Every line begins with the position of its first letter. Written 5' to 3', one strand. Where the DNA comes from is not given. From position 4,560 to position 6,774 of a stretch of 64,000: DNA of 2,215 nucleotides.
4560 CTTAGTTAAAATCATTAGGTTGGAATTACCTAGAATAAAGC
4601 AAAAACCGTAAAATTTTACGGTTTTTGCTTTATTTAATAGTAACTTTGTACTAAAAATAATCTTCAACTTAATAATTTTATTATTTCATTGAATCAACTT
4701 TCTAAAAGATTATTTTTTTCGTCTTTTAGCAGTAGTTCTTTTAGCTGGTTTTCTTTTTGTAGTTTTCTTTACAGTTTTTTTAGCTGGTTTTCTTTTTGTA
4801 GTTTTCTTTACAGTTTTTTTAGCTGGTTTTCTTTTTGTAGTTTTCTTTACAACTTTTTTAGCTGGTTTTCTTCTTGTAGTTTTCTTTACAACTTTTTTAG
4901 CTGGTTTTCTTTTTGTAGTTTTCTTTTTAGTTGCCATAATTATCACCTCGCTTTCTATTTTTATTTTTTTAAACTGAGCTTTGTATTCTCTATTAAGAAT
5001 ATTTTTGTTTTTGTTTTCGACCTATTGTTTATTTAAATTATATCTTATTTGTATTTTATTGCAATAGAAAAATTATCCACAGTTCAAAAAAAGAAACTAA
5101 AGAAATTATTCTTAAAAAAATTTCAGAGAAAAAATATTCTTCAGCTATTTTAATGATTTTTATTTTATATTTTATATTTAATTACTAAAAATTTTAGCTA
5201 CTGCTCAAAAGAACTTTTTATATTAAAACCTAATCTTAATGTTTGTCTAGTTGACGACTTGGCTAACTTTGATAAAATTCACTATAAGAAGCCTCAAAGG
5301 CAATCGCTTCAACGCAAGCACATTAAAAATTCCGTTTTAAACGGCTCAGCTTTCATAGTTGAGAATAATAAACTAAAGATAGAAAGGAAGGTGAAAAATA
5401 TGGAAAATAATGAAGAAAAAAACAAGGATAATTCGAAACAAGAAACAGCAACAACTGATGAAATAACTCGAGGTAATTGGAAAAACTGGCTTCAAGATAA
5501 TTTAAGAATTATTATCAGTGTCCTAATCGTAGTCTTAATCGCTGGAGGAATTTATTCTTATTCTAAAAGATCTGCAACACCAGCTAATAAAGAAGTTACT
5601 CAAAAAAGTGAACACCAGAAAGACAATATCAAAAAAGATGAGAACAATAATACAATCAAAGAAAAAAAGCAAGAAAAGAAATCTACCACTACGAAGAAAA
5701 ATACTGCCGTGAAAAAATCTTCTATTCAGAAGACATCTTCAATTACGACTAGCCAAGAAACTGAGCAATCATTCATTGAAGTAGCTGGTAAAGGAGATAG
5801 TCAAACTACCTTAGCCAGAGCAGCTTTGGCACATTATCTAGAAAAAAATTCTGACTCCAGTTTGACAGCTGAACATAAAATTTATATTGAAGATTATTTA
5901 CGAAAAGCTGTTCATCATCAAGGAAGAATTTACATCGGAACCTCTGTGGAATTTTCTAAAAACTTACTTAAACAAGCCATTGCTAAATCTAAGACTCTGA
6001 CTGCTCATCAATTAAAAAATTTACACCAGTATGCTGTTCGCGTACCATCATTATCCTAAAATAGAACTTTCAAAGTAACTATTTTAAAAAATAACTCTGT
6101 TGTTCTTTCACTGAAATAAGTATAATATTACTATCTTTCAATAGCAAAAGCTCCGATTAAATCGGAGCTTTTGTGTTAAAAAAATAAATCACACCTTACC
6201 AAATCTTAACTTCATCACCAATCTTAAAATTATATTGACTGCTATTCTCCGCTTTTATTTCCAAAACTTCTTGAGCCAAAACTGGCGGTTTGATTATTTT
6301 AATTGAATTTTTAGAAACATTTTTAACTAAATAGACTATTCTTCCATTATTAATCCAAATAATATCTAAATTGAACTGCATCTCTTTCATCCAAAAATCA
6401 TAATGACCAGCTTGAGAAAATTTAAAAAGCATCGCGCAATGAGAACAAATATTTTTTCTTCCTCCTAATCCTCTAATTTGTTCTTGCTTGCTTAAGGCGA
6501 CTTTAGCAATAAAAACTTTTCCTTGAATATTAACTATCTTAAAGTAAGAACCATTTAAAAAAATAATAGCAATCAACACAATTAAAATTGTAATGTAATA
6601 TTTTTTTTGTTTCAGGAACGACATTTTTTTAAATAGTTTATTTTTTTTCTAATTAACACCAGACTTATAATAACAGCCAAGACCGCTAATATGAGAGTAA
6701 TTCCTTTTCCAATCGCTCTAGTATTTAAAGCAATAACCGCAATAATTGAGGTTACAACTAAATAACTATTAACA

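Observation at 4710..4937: Histone-H1/Hc-like lysine-rich protein built from five 39-nt tandem repeats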

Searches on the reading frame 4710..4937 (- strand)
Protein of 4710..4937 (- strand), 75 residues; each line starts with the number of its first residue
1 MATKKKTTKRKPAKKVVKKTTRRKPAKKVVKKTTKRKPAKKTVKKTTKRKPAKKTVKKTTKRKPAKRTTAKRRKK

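Call 4: search_protein_families(library=pfam, proteins=[window:4710-4937:-], max_evalue=1)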
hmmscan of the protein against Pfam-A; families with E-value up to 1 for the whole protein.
window:4710-4937:- (75 aa): 1 family
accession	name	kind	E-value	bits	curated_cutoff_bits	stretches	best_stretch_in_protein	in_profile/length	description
PF22934.1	SPRTN_ZBD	-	0.55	10.8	27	0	48-67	12-31/48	Spartan-like zinc binding domain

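Call 5: search_protein_families(library=ncbifam, proteins=[window:4710-4937:-], max_evalue=1)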
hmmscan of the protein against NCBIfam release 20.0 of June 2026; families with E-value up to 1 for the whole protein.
window:4710-4937:- (75 aa): 0 families

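Call 8: find_homologous_proteins(query=window:4710-4937:-, max_evalue=0.001)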
Query window:4710-4937:-: 8000 candidates shared short words with the query, none scored E <= 0.001.
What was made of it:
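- Tried and rejected: Word-seeded HMMER search with the 75-aa protein: 8000 candidates, none at E<=1e-3 (call 8).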

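Call 11: find_encoding_contigs(protein=window:4710-4937:-, flank=10000, max_places=10)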
Protein window:4710-4937:- (75 aa): no gene with exactly this product is on record in the collection.

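Call 12: list_cluster_members(proteins=[window:4710-4937:-, window:4713-4946:-, window:3642-4553:+, window:5259-6059:+])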
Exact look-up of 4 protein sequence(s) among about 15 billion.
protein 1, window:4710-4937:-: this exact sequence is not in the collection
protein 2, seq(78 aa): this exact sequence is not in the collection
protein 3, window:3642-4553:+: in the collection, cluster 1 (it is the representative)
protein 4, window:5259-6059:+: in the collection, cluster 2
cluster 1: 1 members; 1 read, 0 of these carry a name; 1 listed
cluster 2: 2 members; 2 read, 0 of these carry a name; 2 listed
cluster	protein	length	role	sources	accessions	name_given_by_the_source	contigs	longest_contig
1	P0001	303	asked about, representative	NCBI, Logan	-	-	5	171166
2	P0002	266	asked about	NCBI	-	-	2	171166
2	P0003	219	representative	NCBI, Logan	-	-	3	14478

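Call 14: find_encoding_contigs(protein=P0003, flank=6000, max_places=10)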
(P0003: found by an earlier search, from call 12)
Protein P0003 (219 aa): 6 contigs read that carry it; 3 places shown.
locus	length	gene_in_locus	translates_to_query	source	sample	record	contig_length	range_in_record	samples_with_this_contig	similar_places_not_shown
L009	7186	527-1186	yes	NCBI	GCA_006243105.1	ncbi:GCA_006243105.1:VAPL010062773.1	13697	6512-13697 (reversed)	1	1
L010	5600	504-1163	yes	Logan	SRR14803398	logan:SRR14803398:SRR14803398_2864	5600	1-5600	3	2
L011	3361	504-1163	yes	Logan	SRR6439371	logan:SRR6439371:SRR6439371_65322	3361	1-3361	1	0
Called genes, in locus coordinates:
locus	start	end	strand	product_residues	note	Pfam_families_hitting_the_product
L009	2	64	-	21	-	?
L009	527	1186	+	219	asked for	-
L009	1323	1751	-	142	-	PF02643:DUF192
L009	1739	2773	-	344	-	PF00953:Glycos_transf_4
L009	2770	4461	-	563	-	PF13632:Glyco_trans_2_3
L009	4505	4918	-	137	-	-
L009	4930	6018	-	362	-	PF02646:RmuC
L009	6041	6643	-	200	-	-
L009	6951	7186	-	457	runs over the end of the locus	PF08245:Mur_ligase_M, PF02875:Mur_ligase_C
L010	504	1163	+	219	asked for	-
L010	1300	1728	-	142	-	PF02643:DUF192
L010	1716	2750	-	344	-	PF00953:Glycos_transf_4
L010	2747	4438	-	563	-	PF13632:Glyco_trans_2_3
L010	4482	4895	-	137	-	-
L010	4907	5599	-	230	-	?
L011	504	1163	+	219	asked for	-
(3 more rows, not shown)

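Call 26: search_protein_representatives(protein=window:4710-4937:-)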
Query: 75 residues. Proteins with E-value up to 0.001 (for the whole library): 16; up to 1e-10: 0; up to 1e-30: 0. The best 16 are listed.
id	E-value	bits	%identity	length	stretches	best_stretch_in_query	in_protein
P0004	2.6e-09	52.9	29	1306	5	4-67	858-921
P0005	4.5e-09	52.2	29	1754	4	5-69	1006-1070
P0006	1.6e-07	47.3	19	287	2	6-71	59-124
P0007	2.4e-07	46.8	34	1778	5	5-66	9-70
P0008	3.9e-07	46.1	28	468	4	4-68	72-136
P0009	3.7e-06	43.0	30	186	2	5-66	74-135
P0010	2.2e-05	40.6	56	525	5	5-73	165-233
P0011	2.7e-05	40.3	21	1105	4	8-66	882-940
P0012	7.8e-05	38.9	31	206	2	9-66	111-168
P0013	1.0e-04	38.5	62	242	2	3-67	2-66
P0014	1.6e-04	37.9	21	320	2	8-70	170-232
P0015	2.6e-04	37.2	41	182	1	3-66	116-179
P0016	2.9e-04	37.1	25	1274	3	6-68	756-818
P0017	3.5e-04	36.9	27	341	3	7-62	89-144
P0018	4.8e-04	36.4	35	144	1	3-74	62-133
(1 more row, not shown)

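Call 38: search_protein_families(library=pfam, proteins=[window:4710-4937:-], max_evalue=10)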
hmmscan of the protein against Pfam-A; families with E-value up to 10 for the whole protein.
window:4710-4937:- (75 aa): 1 family
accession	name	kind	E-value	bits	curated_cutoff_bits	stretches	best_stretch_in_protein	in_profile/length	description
PF22934.1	SPRTN_ZBD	-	0.55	10.8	27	0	48-67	12-31/48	Spartan-like zinc binding domain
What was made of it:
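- Closest known: Bordetella BpH1 and Burkholderia/Ralstonia Hc2-like proteins. Different: There is no HMM hit for the window protein (calls 5, 38).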

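Call 60: predict_structure(protein=window:4710-4937:-)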
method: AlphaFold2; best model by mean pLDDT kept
length: 75 residues; sequences in the alignment: 1
mean_pLDDT: 81.0   pTM: 0.14
mean pLDDT of the five models: 81.0, 72.0, 66.3, 64.7, 61.2
residues with pLDDT >= 90: 0; 70-90: 74; 50-70: 1; < 50: 0
segments of 3 or more residues with pLDDT < 50: none
pLDDT, mean of each block of 10 residues (from residue 1): 77 80 81 81 81 81 85 82
secondary structure: DSSP gave nothing for this model
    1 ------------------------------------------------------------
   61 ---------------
elements in order:
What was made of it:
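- AlphaFold predicts no secondary structure; pTM 0.14 (call 60).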

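Call 65: search_solved_structures(query=window:4710-4937:-, max_evalue=10)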
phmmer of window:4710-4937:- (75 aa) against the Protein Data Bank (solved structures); distinct sequences matched with E-value up to 10: 7.
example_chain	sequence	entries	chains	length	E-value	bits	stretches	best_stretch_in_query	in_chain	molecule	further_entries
6rk4_A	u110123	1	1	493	0.077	16.9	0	11-69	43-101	Lysostaphin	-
7bqc_A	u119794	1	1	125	2.1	12.4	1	25-64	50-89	NF4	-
7r81_b1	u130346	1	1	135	3.7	11.6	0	4-63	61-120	60S ribosomal protein L27 (eL27)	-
5it7_ZZ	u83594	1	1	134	4.8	11.3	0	6-69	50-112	KLLA0E03455p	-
8esq_Z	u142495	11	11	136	4.9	11.3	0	39-63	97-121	60S ribosomal protein L27-A | Large ribosomal subunit protein eL27A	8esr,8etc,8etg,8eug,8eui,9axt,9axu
9e5c_0q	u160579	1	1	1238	5.7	11.1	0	23-63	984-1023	LIM zinc-binding domain-containing protein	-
6uz7_AZ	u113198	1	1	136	9.3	10.4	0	6-69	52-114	KLLA0E03455p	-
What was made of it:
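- The weak PDB matches are eukaryotic ribosomal protein eL27, but at E>3, so they are not significant (call 65).
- Tried and rejected: PDB sequence search: nothing significant (call 65).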

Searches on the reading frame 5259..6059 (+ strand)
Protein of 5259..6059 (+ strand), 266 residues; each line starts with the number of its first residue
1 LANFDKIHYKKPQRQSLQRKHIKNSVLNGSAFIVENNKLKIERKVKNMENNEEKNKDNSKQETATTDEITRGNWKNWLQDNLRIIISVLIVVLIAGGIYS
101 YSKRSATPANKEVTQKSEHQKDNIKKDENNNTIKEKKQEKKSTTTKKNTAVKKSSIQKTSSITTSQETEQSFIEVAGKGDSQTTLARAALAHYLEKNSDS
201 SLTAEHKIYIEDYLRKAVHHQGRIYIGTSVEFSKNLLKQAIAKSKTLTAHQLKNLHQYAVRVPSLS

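Call 4: search_protein_families(library=pfam, proteins=[window:5259-6059:+], max_evalue=1)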
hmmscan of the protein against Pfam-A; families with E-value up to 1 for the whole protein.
window:5259-6059:+ (266 aa): 11 families
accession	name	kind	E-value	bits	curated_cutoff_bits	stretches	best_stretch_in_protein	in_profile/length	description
PF06682.17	SARAF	-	0.00099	19.3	30.8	1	50-194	128-266/333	SOCE-associated regulatory factor of calcium homoeostasis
PF05961.16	Chordopox_A13L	-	0.01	16.5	24.1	1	80-125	4-47/69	Chordopoxvirus A13L protein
PF20069.4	DUF6465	-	0.014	15.9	26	1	105-210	5-108/130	Family of unknown function (DUF6465)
PF02064.20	MAS20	-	0.029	14.9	27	1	99-183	14-89/132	MAS20 protein import receptor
PF14904.11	FAM86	-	0.048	14.2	23.5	1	188-257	27-89/94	Family of unknown function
PF02706.20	Wzz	-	0.17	12.7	25.5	1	78-148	12-63/91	Chain length determinant protein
PF05795.16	Plasmodium_Vir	-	0.17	11.8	28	0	25-136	259-353/377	Plasmodium vivax Vir protein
PF12685.13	SpoIIIAH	-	0.2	12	30.6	1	84-166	4-78/191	SpoIIIAH-like protein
PF24072.1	T7_gp14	-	0.25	11.7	27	1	90-165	9-84/187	T7 virus internal virion protein gp14 family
PF19168.5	DUF5850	-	0.31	12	25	1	87-167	3-85/171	Family of unknown function (DUF5850)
PF14221.11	DUF4330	-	0.95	10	27.6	1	84-171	19-112/167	Domain of unknown function (DUF4330)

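Call 5: search_protein_families(library=ncbifam, proteins=[window:5259-6059:+], max_evalue=1)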
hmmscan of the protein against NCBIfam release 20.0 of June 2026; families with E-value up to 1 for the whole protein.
window:5259-6059:+ (266 aa): 6 families
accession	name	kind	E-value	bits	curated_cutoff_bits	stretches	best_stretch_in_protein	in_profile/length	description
TIGR02361.1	dak_ATP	equivalog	0.00042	19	574.95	1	64-195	297-431/583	glycerone kinase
NF038340.1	SAR2788_fam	subfamily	0.0048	16.7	50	1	84-170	3-90/177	SAR2788 family putative toxin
NF033483.0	PknB_PASTA_kin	equivalog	0.014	14.5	450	1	39-192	297-452/563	Stk1 family PASTA domain-containing Ser/Thr kinase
NF041422.1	VirB10_subf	subfamily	0.019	14.5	400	1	39-170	15-159/404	VirB10/TraB/TrbI family type IV secretion system protein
NF037998.2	RND_1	equivalog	0.11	10.1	400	1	35-241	703-916/1237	protein translocase SecDF, variant type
NF033645.1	pilus_FilE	exception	0.37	9.7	100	1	13-177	53-195/414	putative pilus assembly protein FilE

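Call 42: find_encoding_contigs(protein=window:5259-6059:+, flank=3000, max_places=10)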
Protein window:5259-6059:+ (266 aa): 1 contig read that carries it; 1 place shown.
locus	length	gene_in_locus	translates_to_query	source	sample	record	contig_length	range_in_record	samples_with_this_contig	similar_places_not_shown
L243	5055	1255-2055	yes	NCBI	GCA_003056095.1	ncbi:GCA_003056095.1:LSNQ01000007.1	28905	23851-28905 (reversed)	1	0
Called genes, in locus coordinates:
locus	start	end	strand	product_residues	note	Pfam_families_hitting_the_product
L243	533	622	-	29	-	-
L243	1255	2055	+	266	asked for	-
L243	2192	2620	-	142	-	PF02643:DUF192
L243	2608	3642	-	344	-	PF00953:Glycos_transf_4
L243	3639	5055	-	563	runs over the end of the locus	PF13632:Glyco_trans_2_3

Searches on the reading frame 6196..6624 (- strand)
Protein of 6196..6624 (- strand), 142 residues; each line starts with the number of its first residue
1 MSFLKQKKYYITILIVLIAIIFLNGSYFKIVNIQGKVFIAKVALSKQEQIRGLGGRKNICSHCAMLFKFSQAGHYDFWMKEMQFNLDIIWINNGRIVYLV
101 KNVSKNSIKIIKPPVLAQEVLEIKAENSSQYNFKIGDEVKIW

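Call 4: search_protein_families(library=pfam, proteins=[window:6196-6624:-], max_evalue=1)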
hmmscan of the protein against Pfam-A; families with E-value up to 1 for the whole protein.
window:6196-6624:- (142 aa): 1 family
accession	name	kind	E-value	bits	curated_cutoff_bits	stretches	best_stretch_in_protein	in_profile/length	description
PF02643.20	DUF192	-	1.5e-22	80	27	1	40-141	3-96/96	Uncharacterized ACR, COG1430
